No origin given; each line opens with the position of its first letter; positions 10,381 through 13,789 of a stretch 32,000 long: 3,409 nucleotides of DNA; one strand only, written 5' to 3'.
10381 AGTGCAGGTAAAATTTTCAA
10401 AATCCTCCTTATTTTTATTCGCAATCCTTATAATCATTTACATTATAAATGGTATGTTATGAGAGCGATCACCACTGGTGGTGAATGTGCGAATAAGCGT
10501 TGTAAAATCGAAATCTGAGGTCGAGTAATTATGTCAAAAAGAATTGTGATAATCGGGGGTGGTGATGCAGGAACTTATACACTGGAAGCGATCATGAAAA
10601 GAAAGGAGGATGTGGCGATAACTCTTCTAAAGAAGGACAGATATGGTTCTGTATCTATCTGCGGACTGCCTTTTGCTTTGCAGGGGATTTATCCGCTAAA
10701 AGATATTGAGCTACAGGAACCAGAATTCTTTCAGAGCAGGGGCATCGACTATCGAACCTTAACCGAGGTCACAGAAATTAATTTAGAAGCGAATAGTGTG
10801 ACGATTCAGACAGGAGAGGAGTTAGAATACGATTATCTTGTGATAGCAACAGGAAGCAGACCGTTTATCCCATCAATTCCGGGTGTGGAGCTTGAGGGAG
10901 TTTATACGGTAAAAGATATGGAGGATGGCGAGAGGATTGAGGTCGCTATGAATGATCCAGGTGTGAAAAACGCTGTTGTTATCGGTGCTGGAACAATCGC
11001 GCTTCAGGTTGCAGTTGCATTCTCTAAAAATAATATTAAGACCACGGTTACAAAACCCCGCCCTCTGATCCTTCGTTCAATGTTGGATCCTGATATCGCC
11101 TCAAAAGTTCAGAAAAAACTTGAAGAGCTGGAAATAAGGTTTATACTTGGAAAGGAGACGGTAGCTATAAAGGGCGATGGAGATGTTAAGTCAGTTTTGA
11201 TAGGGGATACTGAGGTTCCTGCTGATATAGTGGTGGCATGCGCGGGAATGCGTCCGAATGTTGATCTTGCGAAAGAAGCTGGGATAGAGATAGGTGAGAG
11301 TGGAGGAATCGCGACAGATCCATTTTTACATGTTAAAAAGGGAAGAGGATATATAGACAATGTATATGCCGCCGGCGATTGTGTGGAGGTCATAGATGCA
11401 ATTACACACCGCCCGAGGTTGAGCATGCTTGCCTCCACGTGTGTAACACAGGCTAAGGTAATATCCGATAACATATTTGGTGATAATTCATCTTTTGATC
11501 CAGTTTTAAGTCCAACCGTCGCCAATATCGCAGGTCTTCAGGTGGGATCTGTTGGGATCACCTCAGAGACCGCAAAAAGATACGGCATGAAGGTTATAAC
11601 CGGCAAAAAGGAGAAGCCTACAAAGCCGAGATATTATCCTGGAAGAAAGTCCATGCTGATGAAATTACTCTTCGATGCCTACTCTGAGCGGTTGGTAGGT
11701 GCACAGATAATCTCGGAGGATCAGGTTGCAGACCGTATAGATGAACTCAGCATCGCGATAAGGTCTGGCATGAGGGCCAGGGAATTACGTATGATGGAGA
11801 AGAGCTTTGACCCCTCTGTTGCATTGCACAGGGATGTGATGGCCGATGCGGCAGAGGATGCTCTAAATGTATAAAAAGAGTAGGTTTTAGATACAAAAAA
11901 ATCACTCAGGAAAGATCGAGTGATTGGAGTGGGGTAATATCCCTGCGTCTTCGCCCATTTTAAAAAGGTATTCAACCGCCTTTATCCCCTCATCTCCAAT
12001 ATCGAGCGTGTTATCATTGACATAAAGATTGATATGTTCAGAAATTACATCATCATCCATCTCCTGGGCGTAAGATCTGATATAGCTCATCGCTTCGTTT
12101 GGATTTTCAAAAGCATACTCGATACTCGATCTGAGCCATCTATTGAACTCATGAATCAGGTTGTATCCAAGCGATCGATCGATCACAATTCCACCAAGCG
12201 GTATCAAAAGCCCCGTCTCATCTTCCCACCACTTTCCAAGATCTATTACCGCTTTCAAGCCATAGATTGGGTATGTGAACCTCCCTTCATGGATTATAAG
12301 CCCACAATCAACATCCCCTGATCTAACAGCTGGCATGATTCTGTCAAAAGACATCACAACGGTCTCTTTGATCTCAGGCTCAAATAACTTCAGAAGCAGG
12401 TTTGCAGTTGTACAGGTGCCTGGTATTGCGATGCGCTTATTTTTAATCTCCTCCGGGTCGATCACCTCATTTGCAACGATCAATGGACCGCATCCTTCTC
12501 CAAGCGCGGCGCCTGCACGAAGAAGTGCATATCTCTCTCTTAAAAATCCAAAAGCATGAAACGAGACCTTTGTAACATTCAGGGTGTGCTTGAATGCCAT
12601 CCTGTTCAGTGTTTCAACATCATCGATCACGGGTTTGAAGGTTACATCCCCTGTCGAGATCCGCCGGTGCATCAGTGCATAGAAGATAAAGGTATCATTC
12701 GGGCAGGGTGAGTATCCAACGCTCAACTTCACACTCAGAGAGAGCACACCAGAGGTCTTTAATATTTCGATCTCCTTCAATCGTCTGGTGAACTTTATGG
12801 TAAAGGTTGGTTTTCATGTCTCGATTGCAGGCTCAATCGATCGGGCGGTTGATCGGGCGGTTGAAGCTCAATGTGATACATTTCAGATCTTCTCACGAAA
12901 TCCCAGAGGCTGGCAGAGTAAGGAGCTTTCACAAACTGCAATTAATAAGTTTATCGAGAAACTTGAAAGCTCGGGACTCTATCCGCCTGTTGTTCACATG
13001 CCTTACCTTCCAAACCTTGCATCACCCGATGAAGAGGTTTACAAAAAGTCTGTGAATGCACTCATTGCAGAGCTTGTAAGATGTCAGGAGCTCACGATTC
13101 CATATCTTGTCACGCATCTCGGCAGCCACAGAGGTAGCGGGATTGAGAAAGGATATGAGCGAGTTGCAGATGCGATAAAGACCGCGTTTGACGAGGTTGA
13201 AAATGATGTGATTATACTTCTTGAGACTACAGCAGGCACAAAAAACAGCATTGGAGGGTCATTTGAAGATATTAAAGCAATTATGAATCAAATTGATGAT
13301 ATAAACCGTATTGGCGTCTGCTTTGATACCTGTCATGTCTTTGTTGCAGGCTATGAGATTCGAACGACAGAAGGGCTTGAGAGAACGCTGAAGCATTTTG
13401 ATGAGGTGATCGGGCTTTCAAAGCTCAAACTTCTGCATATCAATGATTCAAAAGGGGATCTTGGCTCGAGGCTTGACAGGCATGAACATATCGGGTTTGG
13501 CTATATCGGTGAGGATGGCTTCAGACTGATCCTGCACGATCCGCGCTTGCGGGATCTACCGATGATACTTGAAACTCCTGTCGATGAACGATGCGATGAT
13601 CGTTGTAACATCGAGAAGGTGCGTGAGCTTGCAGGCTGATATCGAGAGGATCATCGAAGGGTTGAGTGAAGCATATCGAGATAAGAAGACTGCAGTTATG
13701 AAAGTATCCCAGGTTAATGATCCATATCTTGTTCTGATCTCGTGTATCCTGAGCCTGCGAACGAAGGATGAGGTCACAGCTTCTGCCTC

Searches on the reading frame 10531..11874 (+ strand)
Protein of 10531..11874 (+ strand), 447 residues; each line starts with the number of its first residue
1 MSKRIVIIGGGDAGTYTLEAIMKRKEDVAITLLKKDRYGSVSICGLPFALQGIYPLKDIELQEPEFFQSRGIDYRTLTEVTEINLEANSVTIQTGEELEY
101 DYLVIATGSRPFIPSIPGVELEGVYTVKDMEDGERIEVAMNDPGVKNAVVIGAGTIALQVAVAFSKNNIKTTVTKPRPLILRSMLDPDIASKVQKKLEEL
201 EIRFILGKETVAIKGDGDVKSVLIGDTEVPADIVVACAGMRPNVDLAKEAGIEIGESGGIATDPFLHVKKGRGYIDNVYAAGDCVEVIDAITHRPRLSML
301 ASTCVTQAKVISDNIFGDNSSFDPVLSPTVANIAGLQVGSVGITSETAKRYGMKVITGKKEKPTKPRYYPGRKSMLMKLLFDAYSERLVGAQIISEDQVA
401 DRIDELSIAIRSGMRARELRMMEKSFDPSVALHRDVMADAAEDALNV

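Call 93: search_protein_families(library=pfam, proteins=[window:10531-11874:+], max_evalue=0.001)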
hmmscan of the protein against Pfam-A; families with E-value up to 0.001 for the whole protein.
window:10531-11874:+ (447 aa): 9 families
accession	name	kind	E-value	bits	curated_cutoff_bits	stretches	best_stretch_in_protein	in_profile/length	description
PF07992.20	Pyr_redox_2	-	1.7e-52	179.1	26.1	1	4-301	2-284/291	Pyridine nucleotide-disulphide oxidoreductase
PF00070.33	Pyr_redox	-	2.8e-20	73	22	1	148-224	2-79/82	Pyridine nucleotide-disulphide oxidoreductase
PF02852.28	Pyr_redox_dim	-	3.8e-14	53.2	25.3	1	335-421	8-94/110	Pyridine nucleotide-disulphide oxidoreductase, dimerisation domain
PF13738.12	Pyr_redox_3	-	1.8e-10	41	30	1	71-263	95-290/305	Pyridine nucleotide-disulphide oxidoreductase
PF01266.30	DAO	-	1.4e-06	28.5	27.9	0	67-113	159-209/353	FAD dependent oxidoreductase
PF03486.20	HI0933_like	-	1e-05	25.6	50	0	68-110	120-165/244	HI0933-like protein Rossmann domain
PF13454.12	NAD_binding_9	-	2.3e-05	24.8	21.8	0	6-39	1-36/155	FAD-NAD(P)-binding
PF13241.12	NAD_binding_7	-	0.00022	22.2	22.1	0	146-197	8-48/104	Putative NAD(P)-binding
PF04820.20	Trp_halogenase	-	0.00059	19.2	21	0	4-43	1-42/458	Tryptophan halogenase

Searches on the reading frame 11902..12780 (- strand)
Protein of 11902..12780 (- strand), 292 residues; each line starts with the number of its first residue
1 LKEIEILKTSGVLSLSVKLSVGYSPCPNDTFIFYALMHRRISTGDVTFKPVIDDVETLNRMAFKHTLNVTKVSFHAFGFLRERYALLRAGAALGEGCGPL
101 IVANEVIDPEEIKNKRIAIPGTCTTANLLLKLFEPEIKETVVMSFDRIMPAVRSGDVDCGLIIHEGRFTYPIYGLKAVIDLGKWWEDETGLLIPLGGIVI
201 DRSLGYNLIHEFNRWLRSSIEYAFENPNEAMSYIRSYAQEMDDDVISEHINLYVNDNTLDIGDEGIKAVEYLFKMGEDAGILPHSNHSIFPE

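Call 93: search_protein_families(library=pfam, proteins=[window:11902-12780:-], max_evalue=0.001)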
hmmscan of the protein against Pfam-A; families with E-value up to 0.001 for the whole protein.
window:11902-12780:- (292 aa): 1 family
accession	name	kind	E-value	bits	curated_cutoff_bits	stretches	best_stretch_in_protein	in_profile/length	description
PF02621.19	VitK2_biosynth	-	1.9e-76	257.3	26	1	19-277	1-251/252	Menaquinone biosynthesis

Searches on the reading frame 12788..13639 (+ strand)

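Call 93: search_protein_families(library=pfam, proteins=[window:12788-13639:+], max_evalue=0.001)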
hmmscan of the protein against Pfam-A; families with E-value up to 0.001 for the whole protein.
window:12788-13639:+ (283 aa): 1 family
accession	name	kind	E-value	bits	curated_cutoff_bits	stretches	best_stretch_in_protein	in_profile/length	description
PF01261.30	AP_endonuc_2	-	3e-52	178.2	31.1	1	21-270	1-234/249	Xylose isomerase-like TIM barrel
